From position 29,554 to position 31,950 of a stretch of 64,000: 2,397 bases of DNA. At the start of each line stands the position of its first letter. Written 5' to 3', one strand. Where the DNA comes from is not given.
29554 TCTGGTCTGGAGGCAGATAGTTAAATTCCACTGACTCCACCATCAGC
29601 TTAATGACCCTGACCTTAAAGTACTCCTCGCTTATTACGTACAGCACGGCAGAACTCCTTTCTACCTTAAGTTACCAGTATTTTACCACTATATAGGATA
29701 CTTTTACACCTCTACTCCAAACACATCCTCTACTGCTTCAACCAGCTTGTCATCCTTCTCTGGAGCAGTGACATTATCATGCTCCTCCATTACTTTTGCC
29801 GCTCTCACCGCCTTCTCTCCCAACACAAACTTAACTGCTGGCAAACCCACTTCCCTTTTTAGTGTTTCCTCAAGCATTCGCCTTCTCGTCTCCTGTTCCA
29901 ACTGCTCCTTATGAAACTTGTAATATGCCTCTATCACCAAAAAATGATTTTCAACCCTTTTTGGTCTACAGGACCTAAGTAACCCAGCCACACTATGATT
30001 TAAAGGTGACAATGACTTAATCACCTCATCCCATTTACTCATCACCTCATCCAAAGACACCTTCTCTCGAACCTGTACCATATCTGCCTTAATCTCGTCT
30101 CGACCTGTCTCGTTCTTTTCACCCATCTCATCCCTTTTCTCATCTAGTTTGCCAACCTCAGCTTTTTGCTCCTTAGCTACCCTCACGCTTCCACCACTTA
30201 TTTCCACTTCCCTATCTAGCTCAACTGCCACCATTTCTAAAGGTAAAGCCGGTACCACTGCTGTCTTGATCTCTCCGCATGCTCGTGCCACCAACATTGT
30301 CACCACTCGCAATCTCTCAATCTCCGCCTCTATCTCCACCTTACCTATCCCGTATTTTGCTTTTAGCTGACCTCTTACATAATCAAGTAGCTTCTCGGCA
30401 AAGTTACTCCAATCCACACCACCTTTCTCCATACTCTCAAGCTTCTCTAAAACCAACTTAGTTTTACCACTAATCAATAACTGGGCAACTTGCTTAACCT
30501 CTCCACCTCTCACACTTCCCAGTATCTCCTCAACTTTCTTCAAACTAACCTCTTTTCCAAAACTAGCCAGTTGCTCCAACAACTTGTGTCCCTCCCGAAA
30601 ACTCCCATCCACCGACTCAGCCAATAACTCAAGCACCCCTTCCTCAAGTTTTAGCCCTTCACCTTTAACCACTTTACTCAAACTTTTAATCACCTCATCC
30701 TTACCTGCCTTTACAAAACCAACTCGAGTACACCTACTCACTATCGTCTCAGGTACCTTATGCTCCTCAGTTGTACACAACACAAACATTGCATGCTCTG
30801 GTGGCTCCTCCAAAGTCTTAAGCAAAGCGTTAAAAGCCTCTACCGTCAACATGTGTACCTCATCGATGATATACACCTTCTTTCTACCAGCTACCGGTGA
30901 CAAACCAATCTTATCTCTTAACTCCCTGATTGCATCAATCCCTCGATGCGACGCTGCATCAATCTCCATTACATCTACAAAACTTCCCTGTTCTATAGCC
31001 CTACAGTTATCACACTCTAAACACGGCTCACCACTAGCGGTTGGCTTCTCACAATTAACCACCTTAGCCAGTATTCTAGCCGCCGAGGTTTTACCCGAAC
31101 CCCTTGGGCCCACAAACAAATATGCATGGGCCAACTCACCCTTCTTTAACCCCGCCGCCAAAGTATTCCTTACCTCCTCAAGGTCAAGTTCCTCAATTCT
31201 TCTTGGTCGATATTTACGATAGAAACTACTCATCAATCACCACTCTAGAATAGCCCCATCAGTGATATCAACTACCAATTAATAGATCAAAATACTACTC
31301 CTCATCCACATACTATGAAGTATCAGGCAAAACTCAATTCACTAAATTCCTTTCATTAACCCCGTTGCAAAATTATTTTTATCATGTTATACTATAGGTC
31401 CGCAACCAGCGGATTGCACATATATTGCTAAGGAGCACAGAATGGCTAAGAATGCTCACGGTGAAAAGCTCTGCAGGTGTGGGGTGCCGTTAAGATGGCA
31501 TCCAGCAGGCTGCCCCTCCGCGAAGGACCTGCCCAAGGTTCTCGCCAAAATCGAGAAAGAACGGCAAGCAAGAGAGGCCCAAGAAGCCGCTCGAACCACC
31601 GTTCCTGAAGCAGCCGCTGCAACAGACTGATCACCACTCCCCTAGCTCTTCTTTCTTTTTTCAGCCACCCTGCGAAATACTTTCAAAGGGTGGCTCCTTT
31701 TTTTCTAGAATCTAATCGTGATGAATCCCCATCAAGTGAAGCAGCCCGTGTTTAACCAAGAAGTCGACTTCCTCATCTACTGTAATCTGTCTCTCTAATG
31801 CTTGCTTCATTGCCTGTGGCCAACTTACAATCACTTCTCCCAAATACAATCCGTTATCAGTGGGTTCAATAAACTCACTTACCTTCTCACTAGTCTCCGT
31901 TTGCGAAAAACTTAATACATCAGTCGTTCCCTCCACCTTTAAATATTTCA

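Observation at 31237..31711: The 62-aa Cys-containing ORF cassette is bracketed by an 8-bp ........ and a 9-bp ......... direct repeat between dnaX and ybeY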

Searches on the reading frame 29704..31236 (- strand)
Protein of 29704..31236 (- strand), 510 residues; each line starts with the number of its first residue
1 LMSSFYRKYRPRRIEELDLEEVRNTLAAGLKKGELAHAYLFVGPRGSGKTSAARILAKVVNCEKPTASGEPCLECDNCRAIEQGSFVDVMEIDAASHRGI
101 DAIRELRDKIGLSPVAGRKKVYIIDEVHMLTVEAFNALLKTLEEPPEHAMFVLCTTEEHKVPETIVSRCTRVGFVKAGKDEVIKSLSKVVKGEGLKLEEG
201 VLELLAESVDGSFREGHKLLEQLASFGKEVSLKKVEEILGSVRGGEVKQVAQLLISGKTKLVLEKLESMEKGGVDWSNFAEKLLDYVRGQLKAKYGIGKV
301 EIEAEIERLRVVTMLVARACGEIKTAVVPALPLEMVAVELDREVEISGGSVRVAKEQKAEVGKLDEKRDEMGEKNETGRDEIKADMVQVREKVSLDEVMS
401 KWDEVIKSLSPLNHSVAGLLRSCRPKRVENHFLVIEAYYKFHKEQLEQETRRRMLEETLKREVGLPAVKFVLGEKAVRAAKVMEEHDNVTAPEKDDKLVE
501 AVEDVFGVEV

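Call 13: search_protein_families(library=pfam, proteins=[window:29704-31236:-], max_evalue=1)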
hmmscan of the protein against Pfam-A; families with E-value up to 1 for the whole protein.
window:29704-31236:- (510 aa): 27 families (the best 25 are shown)
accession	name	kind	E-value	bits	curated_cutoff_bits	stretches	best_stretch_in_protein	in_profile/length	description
PF13177.12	DNA_pol3_delta2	-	2e-45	155.1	27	1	21-174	4-157/161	DNA polymerase III, delta subunit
PF00004.35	AAA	-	1.1e-09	39.3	21.2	1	40-173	2-127/131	ATPase family associated with various cellular activities (AAA)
PF07728.20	AAA_5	-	1.8e-07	31.6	22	1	40-146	3-94/139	AAA domain (dynein-related subfamily)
PF12169.13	DNA_pol3_gamma3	-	7.1e-07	29.5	24.4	1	230-297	1-68/143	DNA polymerase III subunits gamma and tau domain III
PF20964.2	DnaX_C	-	1.1e-05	25.9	26.2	1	390-493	4-108/113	DNA polymerase III subunit tau, C-terminal domain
PF13401.12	AAA_22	-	5.3e-05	24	27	1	39-155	8-122/130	AAA domain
PF22608.2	DNAX_ATPase_lid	-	6.1e-05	23.2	27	1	184-228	4-48/49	DNA polymerase III clamp loader subunit, ATPase lid domain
PF05496.18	RuvB_N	-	0.00028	21.1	27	1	24-74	21-70/159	Holliday junction DNA helicase RuvB P-loop domain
PF13604.12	AAA_30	-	0.00064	19.9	27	1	40-144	22-114/191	AAA domain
PF13173.12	AAA_14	-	0.0012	19.3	27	1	38-145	4-88/129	AAA domain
PF06068.19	TIP49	-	0.002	17.8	23.8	1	121-145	277-301/347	TIP49 P-loop domain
PF12775.13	AAA_7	-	0.0022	18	25.8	0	37-59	34-56/181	P-loop containing dynein motor region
PF13245.12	AAA_19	-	0.0033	18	25.1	1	39-151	14-122/134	AAA domain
PF10473.14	CENP-F_leu_zip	-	0.0047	17.4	34.5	1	338-422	27-112/140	Leucine-rich repeats of kinetochore protein Cenp-F/LEK1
PF03215.21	Rad17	-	0.0097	16.3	23.8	1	5-61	9-70/186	Rad17 P-loop domain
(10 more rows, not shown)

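Call 14: find_related_loci(query=window:29704-31233:-, collection=genome_contigs, flank=4000)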
Query window:29704-31233:- (509 aa) in genome_contigs; peptide patterns used: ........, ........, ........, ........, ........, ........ (x = any residue, [..] = any of these).
600 stretches matched a pattern (row limit reached: there are more); 599 encode a relative of the query (tblastn E <= 1e-3); the best 80 are kept; 80 distinct loci.
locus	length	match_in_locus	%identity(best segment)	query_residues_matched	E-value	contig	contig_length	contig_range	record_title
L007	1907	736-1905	45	3-410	3e-106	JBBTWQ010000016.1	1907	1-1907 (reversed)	MAG: Patescibacteria group bacterium isolate H41-bin014_1 H41_bin014_1_000000000016, whole genome shotgun sequence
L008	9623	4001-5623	35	4-506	7e-92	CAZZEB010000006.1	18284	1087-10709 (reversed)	MAG TPA_asm: uncultured Gammaproteobacteria bacterium isolate SRP342105_co1_364 genome assembly, contig: NODE_4098_lengt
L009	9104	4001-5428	37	3-463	3e-89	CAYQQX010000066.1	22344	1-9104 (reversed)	MAG TPA_asm: uncultured Anaerolineales bacterium isolate binchicken_co65_18 genome assembly, contig: NODE_9540_length_22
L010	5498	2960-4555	35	3-501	4e-89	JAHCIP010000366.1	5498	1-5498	MAG: Anaerolineae bacterium isolate TGS_CHL14 CHL14_366, whole genome shotgun sequence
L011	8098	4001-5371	37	1-459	2e-87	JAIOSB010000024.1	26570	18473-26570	MAG: bacterium isolate SMBSF33 bin_103_k127_738946, whole genome shotgun sequence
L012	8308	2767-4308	36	3-466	9e-87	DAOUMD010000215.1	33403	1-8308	MAG TPA_asm: Anaerolineae bacterium isolate W31_78 k127_1020398, whole genome shotgun sequence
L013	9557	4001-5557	36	4-465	8e-87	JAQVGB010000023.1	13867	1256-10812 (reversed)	MAG: Candidatus Dojkabacteria bacterium isolate STE_172 NODE_10616_length_13867_cov_3.683770_Sandtown_E, whole genome sh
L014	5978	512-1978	34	3-463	2e-82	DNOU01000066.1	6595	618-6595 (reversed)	MAG TPA_asm: Anaerolineaceae bacterium isolate UBA8906 contig_116724, whole genome shotgun sequence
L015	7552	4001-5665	34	3-506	1e-82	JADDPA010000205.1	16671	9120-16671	MAG: Thermobaculum sp. isolate LB3_1 AB19_LB3_745_length_16690_cov_34, whole genome shotgun sequence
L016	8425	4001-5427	45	3-460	5e-82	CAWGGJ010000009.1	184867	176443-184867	MAG: uncultured Chloroflexia bacterium isolate MFD02979.bin.1.144 genome assembly, contig: contig_51281, whole genome sh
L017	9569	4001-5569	32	3-457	1e-80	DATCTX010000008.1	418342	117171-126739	MAG TPA_asm: Anaerolineaceae bacterium isolate SMAG_U7342 k141_108027, whole genome shotgun sequence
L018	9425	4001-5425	36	3-463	2e-80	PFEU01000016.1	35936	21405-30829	MAG: Candidatus Uhrbacteria bacterium CG10_big_fil_rev_8_21_14_0_10_48_16 CG10_8_21_14_0.10_scaffold_947_c, whole genome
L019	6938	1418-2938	33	3-463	1e-78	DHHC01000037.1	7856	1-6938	MAG TPA_asm: Leptolinea sp. UBA4782 UBA4782_contig_27890, whole genome shotgun sequence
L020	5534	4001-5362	36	6-463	1e-78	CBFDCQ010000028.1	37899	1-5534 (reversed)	MAG TPA_asm: uncultured bacterium isolate SRR26215682_binner13_Refined_62 genome assembly, contig: ERZ25073476.175, whol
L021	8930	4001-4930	44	3-309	9e-78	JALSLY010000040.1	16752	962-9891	MAG: Thermotogae bacterium isolate 355-202_metabat2_scaf2bin.063 355-202_scaffold_2389_c1, whole genome shotgun sequence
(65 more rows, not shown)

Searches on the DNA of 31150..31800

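Call 5: search_rna_families(source=window, start=31150, end=31800, threshold=evalue, max_evalue=10, show_alignments=4)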
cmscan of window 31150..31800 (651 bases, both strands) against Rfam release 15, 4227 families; matches with E-value up to 10: 2.
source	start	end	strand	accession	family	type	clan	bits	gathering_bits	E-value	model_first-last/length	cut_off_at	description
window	31429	31520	+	RF01804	Lambda_thermo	Cis-reg; thermoregulator;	-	16.7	50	0.63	1-59/59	no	Lambda phage CIII thermoregulator element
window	31292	31309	-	RF01134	sR30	Gene; snRNA; snoRNA; CD-box;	-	12.8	38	1.3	1-57/57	no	Small nucleolar RNA sR30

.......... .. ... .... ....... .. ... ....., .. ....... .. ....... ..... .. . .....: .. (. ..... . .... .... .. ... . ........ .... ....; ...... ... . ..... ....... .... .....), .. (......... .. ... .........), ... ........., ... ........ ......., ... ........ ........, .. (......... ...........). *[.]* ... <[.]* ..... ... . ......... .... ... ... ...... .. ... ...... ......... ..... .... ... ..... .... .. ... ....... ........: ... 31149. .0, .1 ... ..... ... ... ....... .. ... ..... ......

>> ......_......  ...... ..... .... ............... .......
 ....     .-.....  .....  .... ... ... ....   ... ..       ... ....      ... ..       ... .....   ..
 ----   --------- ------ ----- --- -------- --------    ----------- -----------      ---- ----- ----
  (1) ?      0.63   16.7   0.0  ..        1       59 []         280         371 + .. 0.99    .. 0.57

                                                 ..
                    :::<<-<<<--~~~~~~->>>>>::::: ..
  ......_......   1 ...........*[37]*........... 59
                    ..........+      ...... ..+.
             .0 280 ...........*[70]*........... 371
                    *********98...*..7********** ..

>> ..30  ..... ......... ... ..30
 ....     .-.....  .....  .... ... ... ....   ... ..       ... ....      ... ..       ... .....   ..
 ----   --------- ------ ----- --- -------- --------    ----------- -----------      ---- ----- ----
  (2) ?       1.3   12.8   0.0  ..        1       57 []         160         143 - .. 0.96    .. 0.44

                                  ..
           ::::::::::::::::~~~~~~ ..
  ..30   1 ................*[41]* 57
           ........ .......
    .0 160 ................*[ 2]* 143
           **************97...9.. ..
